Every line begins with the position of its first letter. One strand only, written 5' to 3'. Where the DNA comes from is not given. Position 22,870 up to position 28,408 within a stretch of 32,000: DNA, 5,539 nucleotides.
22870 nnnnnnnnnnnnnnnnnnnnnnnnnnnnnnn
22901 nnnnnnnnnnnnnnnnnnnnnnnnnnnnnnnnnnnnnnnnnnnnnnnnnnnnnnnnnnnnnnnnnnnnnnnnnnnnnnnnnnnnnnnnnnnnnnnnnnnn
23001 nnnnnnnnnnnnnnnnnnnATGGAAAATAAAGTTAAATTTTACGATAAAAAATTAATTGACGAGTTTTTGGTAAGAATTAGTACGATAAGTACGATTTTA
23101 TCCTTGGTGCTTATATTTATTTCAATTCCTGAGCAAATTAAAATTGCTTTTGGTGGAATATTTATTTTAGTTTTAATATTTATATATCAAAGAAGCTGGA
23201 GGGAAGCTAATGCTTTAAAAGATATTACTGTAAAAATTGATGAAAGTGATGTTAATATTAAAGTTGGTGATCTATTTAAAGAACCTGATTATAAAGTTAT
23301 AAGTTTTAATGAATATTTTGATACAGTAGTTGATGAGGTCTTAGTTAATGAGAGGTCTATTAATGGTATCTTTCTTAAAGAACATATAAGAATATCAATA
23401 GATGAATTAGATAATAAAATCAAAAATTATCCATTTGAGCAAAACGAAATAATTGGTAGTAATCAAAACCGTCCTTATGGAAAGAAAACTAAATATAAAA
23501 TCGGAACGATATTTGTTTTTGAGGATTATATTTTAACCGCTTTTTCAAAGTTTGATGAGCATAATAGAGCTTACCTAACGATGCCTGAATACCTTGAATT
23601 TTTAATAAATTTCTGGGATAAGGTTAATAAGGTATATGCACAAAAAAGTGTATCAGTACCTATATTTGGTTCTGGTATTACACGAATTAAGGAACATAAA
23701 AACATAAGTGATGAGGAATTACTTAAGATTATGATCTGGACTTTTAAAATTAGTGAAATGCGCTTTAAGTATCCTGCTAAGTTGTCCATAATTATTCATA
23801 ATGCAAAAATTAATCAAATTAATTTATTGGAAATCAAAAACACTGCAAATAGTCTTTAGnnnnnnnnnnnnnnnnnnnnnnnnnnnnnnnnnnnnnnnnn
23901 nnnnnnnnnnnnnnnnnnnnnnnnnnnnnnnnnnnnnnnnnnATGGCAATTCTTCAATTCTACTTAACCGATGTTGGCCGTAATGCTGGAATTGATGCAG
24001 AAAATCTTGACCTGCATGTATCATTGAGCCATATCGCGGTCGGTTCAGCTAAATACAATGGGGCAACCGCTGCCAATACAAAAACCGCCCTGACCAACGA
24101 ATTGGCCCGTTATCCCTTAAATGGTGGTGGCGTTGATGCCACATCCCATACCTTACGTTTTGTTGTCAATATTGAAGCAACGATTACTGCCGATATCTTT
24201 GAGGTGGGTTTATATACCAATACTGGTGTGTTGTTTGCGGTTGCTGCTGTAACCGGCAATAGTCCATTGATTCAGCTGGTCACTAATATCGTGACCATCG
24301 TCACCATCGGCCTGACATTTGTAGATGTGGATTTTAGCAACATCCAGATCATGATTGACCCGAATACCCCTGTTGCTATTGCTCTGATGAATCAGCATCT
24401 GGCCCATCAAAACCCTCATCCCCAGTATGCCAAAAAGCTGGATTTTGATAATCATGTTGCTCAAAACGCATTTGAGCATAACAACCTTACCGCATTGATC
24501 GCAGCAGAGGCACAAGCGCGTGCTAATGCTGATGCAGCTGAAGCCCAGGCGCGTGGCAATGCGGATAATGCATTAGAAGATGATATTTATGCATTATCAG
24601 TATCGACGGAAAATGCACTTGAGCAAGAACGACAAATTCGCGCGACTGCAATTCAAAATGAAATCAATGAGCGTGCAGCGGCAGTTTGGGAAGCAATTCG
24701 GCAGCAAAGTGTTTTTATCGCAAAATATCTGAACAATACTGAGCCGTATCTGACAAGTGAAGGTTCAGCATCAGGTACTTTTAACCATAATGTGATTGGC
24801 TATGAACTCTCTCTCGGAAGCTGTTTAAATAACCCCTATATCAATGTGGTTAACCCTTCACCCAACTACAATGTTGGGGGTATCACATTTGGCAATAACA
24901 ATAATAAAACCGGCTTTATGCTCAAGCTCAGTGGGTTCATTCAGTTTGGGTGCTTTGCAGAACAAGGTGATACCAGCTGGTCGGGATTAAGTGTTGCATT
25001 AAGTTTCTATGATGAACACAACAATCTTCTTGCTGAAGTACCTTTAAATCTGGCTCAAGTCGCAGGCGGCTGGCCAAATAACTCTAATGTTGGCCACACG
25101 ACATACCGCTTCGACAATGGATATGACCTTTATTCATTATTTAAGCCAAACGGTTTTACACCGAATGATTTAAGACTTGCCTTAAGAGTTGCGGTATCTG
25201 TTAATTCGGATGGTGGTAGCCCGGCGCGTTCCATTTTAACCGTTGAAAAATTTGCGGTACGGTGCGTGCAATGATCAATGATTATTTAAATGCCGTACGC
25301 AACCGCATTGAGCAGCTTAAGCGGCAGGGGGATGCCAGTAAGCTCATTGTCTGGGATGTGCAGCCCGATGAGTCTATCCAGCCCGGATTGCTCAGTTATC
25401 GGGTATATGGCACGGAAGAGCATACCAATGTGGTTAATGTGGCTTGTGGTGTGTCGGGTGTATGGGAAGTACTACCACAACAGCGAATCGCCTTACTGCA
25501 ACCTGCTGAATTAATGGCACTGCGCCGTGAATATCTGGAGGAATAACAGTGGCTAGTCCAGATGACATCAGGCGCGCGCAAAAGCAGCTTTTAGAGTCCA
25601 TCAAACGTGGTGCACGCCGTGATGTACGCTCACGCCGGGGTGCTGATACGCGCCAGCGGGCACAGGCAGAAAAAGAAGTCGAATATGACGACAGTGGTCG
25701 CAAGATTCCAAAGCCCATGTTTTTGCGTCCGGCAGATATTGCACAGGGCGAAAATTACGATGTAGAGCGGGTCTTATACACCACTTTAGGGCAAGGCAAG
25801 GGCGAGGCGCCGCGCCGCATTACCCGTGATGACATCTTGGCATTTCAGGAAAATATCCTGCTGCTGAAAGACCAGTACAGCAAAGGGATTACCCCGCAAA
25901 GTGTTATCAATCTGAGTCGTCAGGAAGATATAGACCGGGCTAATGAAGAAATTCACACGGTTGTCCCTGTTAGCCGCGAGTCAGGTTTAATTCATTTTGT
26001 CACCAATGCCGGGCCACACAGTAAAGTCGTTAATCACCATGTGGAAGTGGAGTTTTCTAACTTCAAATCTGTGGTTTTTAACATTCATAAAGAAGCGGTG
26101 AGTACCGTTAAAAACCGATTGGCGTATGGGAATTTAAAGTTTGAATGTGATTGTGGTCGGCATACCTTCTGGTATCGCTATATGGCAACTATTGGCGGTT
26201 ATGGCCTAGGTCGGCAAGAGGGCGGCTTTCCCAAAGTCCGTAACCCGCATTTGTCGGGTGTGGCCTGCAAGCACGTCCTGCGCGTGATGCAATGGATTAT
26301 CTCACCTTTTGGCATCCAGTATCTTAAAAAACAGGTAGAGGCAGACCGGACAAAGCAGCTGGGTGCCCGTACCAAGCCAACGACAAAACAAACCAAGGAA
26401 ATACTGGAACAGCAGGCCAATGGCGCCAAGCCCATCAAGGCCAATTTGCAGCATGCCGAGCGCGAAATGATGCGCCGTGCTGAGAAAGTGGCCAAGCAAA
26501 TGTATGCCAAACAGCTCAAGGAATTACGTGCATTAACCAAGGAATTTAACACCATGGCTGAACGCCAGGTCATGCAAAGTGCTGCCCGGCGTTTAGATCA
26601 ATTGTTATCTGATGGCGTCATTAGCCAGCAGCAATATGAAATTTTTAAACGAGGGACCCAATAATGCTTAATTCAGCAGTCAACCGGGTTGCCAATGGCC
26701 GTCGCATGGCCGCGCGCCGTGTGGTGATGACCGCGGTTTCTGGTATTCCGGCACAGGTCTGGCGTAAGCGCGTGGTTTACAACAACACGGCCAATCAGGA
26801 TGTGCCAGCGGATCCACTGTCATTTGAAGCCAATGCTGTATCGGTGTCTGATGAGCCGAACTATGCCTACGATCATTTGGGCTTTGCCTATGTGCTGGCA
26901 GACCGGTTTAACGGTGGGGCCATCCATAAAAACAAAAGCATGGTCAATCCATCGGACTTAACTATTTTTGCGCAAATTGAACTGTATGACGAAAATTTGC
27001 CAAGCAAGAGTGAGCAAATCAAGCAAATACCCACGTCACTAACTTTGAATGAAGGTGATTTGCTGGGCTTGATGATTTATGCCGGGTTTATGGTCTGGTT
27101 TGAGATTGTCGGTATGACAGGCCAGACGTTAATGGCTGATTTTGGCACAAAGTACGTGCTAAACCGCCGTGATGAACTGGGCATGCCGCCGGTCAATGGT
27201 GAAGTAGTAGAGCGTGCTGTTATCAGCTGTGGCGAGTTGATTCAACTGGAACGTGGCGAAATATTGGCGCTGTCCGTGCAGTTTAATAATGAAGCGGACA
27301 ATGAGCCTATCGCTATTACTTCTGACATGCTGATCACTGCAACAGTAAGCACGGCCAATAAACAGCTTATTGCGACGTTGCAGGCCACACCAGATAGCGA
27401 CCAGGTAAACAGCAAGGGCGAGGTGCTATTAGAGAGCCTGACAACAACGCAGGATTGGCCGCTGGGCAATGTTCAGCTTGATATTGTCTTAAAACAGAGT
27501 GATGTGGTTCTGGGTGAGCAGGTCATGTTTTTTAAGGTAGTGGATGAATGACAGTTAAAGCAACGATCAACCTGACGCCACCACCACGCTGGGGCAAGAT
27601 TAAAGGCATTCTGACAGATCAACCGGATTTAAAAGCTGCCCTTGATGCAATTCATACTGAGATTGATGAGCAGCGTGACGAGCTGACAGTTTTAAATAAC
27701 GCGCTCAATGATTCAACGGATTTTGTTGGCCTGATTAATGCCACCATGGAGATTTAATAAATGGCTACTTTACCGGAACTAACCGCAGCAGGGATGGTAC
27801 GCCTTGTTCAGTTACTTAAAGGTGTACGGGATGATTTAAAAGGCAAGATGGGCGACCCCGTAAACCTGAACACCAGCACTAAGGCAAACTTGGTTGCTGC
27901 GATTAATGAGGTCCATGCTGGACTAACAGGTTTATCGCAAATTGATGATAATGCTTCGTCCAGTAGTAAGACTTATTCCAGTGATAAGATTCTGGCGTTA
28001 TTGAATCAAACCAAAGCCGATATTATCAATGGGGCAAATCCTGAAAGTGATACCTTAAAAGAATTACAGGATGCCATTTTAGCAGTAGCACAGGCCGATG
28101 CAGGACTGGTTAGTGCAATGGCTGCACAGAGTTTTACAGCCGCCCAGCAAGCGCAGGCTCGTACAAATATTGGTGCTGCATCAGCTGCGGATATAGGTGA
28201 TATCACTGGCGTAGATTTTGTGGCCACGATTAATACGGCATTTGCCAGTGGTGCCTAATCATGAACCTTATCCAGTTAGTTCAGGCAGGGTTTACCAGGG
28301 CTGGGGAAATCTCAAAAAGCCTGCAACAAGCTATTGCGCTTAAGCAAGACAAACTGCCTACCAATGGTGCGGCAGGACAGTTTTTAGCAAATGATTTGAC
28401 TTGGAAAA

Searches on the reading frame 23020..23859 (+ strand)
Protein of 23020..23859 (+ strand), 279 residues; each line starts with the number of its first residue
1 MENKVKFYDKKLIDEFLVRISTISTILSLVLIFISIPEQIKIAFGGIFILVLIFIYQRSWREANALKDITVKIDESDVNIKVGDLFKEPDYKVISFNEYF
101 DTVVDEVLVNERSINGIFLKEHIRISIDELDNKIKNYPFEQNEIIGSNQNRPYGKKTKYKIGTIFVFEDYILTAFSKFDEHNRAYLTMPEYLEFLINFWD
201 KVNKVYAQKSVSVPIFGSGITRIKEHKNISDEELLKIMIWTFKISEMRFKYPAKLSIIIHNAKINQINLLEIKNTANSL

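Call 7: search_protein_families(library=padloc, proteins=[window:23020-23859:+], max_evalue=0.1)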
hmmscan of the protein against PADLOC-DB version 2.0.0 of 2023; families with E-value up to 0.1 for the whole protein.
window:23020-23859:+ (279 aa): 7 families
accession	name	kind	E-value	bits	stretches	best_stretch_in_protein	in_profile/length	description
PDLC00413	ThsA1|ThsA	-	1.8e-117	389.9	1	3-278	2-277/278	Macro domain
PDLC00411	ThsA1|ThsA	-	2.5e-39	133.7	1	37-268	42-269/275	Macro domain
PDLC00415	ThsA1|ThsA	-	7.8e-33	112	1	11-279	15-278/281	Macro domain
PDLC00439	ThsA2|ThsA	-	3.9e-31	106.4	1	8-279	12-279/282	Macro domain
PDLC00414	ThsA1|ThsA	-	3e-22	77.2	1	12-274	23-284/292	Macro domain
PDLC00410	ThsA1|ThsA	-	4.5e-21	73.3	1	11-275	17-277/281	Macro domain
PDLC00408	ThsA1|ThsA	-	5.6e-17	60.1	1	17-269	19-295/297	Macro domain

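Call 8: search_protein_families(library=ncbifam, proteins=[window:23020-23859:+], max_evalue=0.1)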
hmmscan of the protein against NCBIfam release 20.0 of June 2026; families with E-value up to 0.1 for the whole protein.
window:23020-23859:+ (279 aa): 0 families

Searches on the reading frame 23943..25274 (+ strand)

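Call 80: search_protein_families(library=phrogs, proteins=[window:23943-25274:+], max_evalue=0.001)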
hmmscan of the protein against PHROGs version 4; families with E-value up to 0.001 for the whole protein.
window:23943-25274:+ (443 aa): 12 families
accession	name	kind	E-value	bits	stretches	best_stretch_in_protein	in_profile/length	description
phrog_4545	-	unknown function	1.8e-60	206.2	1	4-255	3-212/511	-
phrog_3737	-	tail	2.7e-18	67.4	1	1-242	3-216/270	tail fiber protein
phrog_4618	-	tail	4.7e-11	43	1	7-255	8-256/413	tail collar fiber protein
phrog_6162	-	tail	2.8e-07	29.8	1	5-257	11-253/1060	tail fiber protein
phrog_5181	-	unknown function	3.4e-07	29.9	1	8-104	9-107/763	-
phrog_1780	-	tail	1.1e-05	25.3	1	8-145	10-147/855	tail collar fiber protein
phrog_11518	-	tail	1.2e-05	24.8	1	7-102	7-104/812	tail fiber protein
phrog_988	-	tail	1.4e-05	25.6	1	8-102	10-106/574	tail protein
phrog_295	-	tail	1.6e-05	24.9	1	8-242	170-405/794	tail fiber protein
phrog_5417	-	unknown function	6e-05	23.9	1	27-103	55-137/156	-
phrog_15547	-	unknown function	0.00015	22.1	1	1-134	1-129/373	-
phrog_14570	-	unknown function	0.00019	21.2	1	7-145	11-150/540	-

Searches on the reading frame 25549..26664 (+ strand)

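Call 80: search_protein_families(library=phrogs, proteins=[window:25549-26664:+], max_evalue=0.001)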
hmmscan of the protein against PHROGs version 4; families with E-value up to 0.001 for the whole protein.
window:25549-26664:+ (371 aa): 2 families
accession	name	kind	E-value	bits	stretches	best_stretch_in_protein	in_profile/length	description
phrog_4315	-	unknown function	1.6e-153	512.2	1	2-369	2-366/370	-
phrog_1722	-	tail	2e-45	156.6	1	75-351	56-346/410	tail protein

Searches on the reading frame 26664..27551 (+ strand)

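Call 80: search_protein_families(library=phrogs, proteins=[window:26664-27551:+], max_evalue=0.001)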
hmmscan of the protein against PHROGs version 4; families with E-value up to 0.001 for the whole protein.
window:26664-27551:+ (295 aa): 2 families
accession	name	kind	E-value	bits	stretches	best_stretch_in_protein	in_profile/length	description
phrog_4597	-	unknown function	7.4e-69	231.9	1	1-178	1-176/180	-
phrog_25079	-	unknown function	7.7e-31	108.5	1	3-172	6-173/382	-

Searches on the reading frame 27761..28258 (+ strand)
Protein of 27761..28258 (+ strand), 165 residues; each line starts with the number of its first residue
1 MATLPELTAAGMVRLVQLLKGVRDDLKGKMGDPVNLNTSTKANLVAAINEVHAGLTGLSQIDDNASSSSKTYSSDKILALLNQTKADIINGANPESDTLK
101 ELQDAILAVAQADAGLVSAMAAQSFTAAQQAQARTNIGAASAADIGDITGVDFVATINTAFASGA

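Call 80: search_protein_families(library=phrogs, proteins=[window:27761-28258:+], max_evalue=0.001)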
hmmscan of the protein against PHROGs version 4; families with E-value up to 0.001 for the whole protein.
window:27761-28258:+ (165 aa): 2 families
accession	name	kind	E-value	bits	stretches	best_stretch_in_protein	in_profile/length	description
phrog_4757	-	unknown function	3.4e-30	106.5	1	20-163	27-186/359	-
phrog_25848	-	tail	0.00026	20.4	1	24-85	175-237/598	tail fiber protein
